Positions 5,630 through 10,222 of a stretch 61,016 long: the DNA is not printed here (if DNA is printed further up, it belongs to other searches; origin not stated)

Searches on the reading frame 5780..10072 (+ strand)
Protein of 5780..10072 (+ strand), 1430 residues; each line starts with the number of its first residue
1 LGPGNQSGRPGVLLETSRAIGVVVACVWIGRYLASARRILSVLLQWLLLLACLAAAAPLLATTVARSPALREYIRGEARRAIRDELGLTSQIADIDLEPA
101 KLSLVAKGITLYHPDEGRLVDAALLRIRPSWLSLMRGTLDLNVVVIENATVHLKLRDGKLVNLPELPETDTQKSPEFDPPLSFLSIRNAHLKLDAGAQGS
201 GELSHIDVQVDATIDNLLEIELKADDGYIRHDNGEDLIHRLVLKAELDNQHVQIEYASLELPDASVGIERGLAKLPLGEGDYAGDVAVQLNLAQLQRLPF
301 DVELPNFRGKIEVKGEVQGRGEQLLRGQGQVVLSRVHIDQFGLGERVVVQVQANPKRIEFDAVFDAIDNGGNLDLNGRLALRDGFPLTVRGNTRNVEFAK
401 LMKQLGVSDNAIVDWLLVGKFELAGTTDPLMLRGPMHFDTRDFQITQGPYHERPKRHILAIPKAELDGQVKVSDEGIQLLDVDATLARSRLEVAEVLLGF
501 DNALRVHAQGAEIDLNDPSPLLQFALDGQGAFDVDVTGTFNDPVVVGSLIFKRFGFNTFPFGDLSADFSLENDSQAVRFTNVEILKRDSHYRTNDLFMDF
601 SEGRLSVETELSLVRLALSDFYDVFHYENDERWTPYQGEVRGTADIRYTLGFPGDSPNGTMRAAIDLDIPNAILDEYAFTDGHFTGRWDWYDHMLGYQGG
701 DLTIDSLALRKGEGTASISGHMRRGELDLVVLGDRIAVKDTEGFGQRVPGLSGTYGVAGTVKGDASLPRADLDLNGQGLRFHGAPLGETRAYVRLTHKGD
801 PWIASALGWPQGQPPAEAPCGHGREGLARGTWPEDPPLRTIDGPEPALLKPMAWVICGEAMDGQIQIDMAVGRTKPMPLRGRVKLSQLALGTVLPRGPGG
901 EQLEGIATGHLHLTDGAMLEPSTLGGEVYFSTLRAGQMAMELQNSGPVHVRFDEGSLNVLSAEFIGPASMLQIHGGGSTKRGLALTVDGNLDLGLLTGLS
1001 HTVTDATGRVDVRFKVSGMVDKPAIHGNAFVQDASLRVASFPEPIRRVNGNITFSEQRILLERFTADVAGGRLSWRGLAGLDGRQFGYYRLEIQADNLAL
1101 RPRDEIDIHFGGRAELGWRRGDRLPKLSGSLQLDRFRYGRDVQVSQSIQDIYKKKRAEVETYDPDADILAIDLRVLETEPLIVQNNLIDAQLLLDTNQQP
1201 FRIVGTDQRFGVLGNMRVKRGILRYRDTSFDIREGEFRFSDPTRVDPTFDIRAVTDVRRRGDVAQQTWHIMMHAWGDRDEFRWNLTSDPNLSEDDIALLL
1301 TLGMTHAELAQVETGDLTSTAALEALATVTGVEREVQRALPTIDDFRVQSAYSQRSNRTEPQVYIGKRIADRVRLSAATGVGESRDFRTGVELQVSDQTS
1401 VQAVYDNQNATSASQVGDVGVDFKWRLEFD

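Call 13: search_protein_families(library=pfam, proteins=[window:5780-10072:+])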
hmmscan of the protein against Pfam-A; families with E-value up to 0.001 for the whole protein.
window:5780-10072:+ (1430 aa): 4 families
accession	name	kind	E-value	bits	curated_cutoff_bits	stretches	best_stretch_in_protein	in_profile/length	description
PF04357.19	TamB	-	5.1e-34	118.6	22.4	1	1063-1429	2-381/381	TamB, inner membrane protein subunit of TAM complex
PF05359.17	DUF748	-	2.3e-13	49.6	50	1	52-222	18-192/1037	Domain of Unknown Function (DUF748)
PF13116.12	YhdP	-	3.5e-09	35.6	46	1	38-338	6-261/1224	YhdP protein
PF05170.20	AsmA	-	0.00054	19.3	29.8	0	36-173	4-137/607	AsmA family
